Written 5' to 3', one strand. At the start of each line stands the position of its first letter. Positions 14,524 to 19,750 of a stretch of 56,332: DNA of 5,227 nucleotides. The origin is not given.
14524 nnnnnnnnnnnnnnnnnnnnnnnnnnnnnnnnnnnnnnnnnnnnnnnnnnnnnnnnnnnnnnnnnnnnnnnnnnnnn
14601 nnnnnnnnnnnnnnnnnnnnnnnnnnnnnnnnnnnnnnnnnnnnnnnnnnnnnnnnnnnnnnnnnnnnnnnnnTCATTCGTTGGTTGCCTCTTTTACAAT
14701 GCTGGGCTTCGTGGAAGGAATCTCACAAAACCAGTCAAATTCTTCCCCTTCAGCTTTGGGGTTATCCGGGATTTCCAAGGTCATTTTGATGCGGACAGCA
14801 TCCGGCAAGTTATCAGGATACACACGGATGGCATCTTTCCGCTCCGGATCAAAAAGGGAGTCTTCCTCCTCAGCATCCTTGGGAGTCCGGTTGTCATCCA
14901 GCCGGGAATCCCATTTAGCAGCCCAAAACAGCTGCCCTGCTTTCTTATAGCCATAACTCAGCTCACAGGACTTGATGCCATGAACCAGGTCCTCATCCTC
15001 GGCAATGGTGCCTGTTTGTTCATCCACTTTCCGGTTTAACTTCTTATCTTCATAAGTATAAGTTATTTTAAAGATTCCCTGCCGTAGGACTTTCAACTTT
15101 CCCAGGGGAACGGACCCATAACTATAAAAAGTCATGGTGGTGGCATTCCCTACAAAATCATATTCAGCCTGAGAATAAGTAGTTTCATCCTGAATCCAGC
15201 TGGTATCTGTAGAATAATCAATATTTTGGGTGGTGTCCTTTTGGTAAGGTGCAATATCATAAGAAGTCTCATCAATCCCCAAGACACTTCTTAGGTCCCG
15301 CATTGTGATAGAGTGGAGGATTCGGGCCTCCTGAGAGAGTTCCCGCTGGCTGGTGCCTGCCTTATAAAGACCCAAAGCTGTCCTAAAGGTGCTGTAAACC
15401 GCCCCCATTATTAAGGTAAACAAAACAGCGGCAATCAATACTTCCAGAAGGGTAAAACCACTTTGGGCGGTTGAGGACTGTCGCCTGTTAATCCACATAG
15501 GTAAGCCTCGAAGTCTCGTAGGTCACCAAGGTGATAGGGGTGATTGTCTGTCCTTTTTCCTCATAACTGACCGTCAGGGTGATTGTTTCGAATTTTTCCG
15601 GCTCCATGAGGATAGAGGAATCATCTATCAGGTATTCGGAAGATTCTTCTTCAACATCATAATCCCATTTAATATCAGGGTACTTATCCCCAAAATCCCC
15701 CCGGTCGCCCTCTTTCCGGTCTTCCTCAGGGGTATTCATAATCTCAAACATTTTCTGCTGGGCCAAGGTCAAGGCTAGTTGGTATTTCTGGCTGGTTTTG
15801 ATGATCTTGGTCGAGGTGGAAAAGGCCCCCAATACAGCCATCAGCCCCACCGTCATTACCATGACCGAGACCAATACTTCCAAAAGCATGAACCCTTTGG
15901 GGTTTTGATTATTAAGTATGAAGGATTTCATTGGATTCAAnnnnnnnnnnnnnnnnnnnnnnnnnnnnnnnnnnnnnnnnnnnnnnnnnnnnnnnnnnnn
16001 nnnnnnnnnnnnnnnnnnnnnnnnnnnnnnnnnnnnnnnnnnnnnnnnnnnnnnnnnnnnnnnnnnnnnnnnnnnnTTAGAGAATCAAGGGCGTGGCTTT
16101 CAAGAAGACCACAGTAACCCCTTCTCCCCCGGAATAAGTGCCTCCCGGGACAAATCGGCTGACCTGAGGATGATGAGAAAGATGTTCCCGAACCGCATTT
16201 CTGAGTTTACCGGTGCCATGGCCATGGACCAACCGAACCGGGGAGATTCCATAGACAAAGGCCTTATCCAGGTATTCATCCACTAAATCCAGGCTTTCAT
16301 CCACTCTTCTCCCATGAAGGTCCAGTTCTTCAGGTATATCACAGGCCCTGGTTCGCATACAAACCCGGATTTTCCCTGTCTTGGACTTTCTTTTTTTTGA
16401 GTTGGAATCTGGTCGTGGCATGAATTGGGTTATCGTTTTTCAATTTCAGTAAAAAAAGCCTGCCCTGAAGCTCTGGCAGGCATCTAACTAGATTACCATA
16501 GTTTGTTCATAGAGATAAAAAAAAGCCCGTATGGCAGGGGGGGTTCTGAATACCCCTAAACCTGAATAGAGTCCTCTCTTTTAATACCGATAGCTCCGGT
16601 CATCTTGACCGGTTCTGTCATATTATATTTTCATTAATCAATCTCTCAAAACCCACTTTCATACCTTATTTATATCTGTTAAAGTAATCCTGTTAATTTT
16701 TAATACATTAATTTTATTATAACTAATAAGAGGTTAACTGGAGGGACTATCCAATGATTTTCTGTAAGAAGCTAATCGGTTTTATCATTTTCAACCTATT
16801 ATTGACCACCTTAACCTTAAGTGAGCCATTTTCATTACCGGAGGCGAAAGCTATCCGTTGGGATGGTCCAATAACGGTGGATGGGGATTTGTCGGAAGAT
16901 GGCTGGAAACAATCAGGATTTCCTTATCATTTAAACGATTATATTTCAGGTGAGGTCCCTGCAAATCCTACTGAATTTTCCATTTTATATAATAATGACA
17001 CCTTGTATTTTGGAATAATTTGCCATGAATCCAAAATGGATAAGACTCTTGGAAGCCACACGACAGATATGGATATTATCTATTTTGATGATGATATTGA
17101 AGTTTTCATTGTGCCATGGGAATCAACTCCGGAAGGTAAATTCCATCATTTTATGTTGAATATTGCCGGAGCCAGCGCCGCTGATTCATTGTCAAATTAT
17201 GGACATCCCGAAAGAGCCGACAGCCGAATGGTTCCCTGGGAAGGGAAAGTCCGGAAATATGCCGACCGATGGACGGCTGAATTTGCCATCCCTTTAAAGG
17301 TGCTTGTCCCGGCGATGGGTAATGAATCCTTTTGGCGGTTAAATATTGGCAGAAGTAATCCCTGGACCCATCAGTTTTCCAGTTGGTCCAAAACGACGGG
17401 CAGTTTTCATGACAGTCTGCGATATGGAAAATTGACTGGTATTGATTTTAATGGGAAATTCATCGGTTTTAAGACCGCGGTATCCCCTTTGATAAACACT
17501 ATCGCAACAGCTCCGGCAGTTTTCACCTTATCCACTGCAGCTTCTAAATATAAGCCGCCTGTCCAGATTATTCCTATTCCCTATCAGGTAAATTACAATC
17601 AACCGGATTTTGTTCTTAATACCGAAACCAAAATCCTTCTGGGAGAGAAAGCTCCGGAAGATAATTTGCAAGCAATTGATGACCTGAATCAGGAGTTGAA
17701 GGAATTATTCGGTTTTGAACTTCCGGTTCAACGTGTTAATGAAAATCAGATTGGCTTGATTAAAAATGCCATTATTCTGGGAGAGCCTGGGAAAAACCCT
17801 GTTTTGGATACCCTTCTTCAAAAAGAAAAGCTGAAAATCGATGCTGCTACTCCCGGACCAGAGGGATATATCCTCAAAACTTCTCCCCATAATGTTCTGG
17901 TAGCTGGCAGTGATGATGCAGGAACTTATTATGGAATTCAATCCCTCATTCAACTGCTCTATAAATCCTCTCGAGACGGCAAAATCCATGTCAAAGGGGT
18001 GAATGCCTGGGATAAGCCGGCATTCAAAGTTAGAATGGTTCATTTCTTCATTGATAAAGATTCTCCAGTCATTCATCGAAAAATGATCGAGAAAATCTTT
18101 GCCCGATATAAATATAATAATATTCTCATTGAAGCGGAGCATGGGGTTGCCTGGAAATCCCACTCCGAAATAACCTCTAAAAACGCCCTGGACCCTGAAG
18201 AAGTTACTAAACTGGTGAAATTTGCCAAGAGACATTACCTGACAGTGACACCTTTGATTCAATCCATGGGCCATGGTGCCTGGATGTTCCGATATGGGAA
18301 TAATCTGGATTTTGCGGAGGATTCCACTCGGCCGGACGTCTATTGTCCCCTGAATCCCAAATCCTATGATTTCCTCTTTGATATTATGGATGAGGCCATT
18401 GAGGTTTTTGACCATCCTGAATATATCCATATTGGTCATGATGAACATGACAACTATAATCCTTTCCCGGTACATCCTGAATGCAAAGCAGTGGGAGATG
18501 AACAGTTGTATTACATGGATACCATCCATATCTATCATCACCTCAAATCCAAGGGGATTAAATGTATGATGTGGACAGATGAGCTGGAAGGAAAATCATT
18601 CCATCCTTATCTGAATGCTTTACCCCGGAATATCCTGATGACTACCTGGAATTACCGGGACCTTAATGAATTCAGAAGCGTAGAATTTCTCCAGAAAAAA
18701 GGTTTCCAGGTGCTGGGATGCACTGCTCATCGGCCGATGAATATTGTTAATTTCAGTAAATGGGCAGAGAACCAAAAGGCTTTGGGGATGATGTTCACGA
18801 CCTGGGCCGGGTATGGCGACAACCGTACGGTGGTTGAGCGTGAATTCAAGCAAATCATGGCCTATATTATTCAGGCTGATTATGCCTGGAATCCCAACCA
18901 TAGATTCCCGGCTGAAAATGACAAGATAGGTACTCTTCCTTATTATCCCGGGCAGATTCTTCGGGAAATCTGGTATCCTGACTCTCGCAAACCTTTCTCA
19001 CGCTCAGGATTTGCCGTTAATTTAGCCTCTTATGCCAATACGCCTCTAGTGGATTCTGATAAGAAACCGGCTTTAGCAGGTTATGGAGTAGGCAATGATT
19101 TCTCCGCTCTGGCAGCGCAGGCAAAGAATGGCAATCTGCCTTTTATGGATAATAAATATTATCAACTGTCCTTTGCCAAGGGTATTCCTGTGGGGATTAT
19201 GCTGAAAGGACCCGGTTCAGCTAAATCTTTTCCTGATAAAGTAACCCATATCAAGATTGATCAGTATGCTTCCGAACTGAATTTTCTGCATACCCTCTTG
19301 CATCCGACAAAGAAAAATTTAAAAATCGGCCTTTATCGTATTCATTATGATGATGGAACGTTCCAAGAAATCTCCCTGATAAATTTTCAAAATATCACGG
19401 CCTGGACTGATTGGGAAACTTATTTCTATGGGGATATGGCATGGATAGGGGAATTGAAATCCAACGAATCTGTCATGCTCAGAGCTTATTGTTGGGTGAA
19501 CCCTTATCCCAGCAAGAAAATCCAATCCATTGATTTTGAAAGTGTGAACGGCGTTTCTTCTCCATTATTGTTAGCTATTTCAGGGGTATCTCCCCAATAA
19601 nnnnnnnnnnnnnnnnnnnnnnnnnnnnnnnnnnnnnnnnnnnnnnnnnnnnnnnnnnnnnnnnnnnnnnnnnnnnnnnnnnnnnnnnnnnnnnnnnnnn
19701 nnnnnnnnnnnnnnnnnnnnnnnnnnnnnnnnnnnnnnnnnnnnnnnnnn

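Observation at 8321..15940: Pilus operon mixing T2SS minor pseudopilins (GspI/J/K) with T4P assembly proteins (PilM-PilN fusion, PilO, PilP-like, PilQ), but lacking ATPase, platform and prepilin peptidase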

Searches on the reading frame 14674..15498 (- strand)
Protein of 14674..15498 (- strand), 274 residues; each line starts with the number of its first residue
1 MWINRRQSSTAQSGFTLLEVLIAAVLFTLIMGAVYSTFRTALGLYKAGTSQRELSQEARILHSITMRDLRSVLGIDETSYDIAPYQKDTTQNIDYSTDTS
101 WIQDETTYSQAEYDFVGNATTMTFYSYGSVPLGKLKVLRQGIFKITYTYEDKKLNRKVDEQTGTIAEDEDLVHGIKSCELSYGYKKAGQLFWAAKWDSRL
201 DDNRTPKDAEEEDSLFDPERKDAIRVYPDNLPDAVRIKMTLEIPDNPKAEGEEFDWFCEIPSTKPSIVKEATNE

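Call 4: search_protein_families(library=pfam, proteins=[window:14674-15498:-], max_evalue=0.01)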
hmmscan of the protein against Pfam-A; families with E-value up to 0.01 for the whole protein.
window:14674-15498:- (274 aa): 2 families
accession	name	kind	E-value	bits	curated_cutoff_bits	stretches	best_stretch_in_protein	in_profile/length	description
PF07963.17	N_methyl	-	7.5e-07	28.9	21.2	1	11-35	3-27/27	Prokaryotic N-terminal methylation motif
PF11612.13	T2SSJ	-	1.7e-05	25.6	28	1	87-242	3-131/140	Type II secretion system (T2SS), protein J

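Call 8: search_protein_families(library=ncbifam, proteins=[window:14674-15498:-], max_evalue=0.01)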
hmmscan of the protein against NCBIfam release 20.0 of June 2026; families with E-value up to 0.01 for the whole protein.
window:14674-15498:- (274 aa): 6 families
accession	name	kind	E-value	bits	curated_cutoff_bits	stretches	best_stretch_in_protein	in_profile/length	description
TIGR01708.2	typeII_sec_gspH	equivalog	1.3e-05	25.3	80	1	12-107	1-95/169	type II secretion system minor pseudopilin GspH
TIGR02532.1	IV_pilin_GFxxxE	domain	5.5e-05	22.8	16.3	1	12-35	1-24/24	prepilin-type N-terminal cleavage/methylation domain-containing protein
TIGR01711.1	gspJ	equivalog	0.00037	20.4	64.85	1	14-197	2-164/192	type II secretion system minor pseudopilin GspJ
NF006453.0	PRK08808.1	equivalog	0.00056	19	295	1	10-73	4-67/211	type II secretion system protein J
NF041002.1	pilin_ComGF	equivalog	0.0049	17.1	80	1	12-48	1-37/139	competence type IV pilus minor pilin ComGF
NF007660.0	PRK10332.1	equivalog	0.0076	16.8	86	0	9-42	5-38/107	prepilin-type N-terminal cleavage/methylation domain-containing protein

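Call 67: search_solved_structures(query=A5, max_evalue=1)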
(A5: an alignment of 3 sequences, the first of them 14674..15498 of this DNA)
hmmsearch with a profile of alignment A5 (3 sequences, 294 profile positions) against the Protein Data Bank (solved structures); distinct sequences matched with E-value up to 1: 3.
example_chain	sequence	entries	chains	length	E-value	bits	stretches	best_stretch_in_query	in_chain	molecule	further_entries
9laa_A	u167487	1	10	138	0.29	13.4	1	24-73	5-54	Type IV pilin protein PilA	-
7tgg_A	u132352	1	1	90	0.6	12.4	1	16-66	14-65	Geopilin domain 1 protein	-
6z1p_Bg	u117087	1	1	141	0.81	11.9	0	152-197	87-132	Ribosomal protein S6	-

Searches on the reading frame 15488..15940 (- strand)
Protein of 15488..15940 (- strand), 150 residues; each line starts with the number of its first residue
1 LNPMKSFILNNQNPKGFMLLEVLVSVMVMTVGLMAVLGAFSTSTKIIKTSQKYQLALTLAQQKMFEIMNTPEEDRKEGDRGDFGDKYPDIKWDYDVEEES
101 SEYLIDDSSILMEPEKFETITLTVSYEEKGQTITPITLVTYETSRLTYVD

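Call 4: search_protein_families(library=pfam, proteins=[window:15488-15940:-], max_evalue=0.01)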
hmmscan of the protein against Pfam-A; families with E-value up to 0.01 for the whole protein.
window:15488-15940:- (150 aa): 1 family
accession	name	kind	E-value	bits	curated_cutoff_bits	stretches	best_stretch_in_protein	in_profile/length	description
PF07963.17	N_methyl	-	0.0073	16.3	21.2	0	15-37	5-27/27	Prokaryotic N-terminal methylation motif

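Call 8: search_protein_families(library=ncbifam, proteins=[window:15488-15940:-], max_evalue=0.01)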
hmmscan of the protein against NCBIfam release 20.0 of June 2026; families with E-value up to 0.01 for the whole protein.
window:15488-15940:- (150 aa): 6 families
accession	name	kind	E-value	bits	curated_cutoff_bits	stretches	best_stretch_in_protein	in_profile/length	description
TIGR02523.1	type_IV_pilV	equivalog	3.9e-08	33.9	52.2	1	15-70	2-56/139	type IV pilus modification protein PilV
NF047828.1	T3SSXpsI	equivalog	2.5e-06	27.5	150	1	15-129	2-114/132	type II secretion system protein XpsI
TIGR01707.1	gspI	equivalog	3.8e-06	27.3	44.35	1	16-79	1-67/101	type II secretion system minor pseudopilin GspI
NF041013.1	T4P_ComGE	equivalog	1.3e-05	25.2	49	1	13-72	2-61/83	competence type IV pilus minor pilin ComGE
NF041002.1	pilin_ComGF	equivalog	0.00018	21.8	80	1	15-70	2-59/139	competence type IV pilus minor pilin ComGF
NF007660.0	PRK10332.1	equivalog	0.0022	18.5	86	1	12-72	6-67/107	prepilin-type N-terminal cleavage/methylation domain-containing protein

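Call 68: search_solved_structures(query=A6, max_evalue=1)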
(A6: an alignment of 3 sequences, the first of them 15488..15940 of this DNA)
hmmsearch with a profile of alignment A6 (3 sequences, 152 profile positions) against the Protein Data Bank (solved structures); distinct sequences matched with E-value up to 1: 3.
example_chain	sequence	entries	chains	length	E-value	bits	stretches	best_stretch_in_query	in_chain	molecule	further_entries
2h4o_A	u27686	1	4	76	0.51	13.2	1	75-115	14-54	YonK protein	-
7tgg_A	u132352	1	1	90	0.59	13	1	10-41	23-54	Geopilin domain 1 protein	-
9egp_A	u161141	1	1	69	0.79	12.6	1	10-37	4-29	Geopilin domain 1 protein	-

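Call 69: search_protein_families(library=pfam, alignment_id=A6, max_evalue=1)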
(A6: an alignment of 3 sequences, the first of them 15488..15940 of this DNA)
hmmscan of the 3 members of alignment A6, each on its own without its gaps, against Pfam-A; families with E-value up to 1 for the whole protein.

A. member 1, window:15488-15940:- (150 aa): 3 families
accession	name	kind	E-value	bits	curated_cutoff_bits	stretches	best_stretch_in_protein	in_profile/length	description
PF07963.17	N_methyl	-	0.0073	16.3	21.2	1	15-37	5-27/27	Prokaryotic N-terminal methylation motif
PF10144.15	SMP_2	-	0.086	13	28.9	1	22-69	16-62/159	Bacterial virulence factor haemolysin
PF20111.4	DUF6501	-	0.11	12.9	23.8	0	48-73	20-45/67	Family of unknown function (DUF6501)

B. families by the number of members that match (of 3 scanned): 6 families
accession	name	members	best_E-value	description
PF07963.17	N_methyl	3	0.0024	Prokaryotic N-terminal methylation motif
PF10705.14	Ycf15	1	0.084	Chloroplast protein precursor Ycf15 putative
PF10144.15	SMP_2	1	0.086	Bacterial virulence factor haemolysin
PF20111.4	DUF6501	1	0.11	Family of unknown function (DUF6501)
PF18692.7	DUF5640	1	0.13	Family of unknown function (DUF5640)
PF14341.11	PilX_N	1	0.15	PilX N-terminal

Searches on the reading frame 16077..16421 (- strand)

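Call 4: search_protein_families(library=pfam, proteins=[window:16077-16421:-], max_evalue=0.01)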
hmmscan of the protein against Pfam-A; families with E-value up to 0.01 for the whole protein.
window:16077-16421:- (114 aa): 1 family
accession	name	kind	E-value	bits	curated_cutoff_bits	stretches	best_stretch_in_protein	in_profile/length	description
PF01713.27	Smr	-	1.7e-23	83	25.7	1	33-108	1-77/77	Smr domain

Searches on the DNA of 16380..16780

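Call 74: search_rna_families(source=window, start=16380, end=16780, threshold=evalue, max_evalue=1)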
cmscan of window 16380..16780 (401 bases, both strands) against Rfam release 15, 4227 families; matches with E-value up to 1: 3.
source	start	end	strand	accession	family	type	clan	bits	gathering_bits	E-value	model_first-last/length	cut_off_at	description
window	16518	16557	+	RF02628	Hrs1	Gene; sRNA;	-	17.2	56.4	0.71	1-74/74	no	Hfq-regulated sRNA 1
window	16450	16526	-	RF02837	anti-hemB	Gene; sRNA;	-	14.9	49.5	0.61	1-81/81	no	Burkholderia RNA 7 (anti-hemB)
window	16451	16543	-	RF02784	SorX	Gene; sRNA;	-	14.7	46.6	0.69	1-73/73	no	Singlet oxygen resistance RNA X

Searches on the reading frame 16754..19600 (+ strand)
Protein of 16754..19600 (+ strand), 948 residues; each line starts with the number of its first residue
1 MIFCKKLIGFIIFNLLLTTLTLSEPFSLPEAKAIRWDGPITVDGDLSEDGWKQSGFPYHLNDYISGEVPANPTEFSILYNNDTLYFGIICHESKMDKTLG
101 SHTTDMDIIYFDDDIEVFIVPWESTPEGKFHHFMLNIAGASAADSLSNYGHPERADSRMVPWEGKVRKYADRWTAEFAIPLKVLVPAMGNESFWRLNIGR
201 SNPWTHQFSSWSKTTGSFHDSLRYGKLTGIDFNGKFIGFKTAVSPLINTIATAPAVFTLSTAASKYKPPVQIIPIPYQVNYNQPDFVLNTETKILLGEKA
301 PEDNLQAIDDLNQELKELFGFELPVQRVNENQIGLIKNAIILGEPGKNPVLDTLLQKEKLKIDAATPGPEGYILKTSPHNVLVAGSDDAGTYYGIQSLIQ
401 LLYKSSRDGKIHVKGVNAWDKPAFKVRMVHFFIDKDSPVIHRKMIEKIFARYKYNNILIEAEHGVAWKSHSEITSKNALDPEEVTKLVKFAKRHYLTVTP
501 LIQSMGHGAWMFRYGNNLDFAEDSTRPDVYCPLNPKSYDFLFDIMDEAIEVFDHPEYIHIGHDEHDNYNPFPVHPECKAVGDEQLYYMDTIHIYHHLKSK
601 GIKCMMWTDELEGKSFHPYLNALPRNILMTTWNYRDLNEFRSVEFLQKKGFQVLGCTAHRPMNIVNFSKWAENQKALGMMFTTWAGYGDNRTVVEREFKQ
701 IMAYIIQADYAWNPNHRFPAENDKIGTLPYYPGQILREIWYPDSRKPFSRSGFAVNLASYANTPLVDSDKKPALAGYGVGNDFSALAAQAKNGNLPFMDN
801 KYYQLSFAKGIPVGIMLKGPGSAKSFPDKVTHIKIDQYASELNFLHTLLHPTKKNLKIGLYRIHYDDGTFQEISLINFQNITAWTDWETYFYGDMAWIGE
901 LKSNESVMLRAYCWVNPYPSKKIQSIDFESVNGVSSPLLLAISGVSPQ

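Call 5: search_protein_families(library=pfam, proteins=[window:16754-19600:+], max_evalue=0.001)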
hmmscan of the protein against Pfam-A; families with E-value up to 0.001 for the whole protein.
window:16754-19600:+ (948 aa): 3 families
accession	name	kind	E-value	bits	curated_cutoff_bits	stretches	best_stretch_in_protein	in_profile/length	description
PF02838.20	Glyco_hydro_20b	-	6.5e-18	66.1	26.1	1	271-416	3-119/124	Glycosyl hydrolase family 20, domain 2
PF00728.28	Glyco_hydro_20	-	3.2e-13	50.2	22.3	1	467-687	61-291/348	Glycosyl hydrolase family 20, catalytic domain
PF03648.19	Glyco_hydro_67N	-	0.00038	21.1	24.3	1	305-395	34-117/120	Glycosyl hydrolase family 67 N-terminus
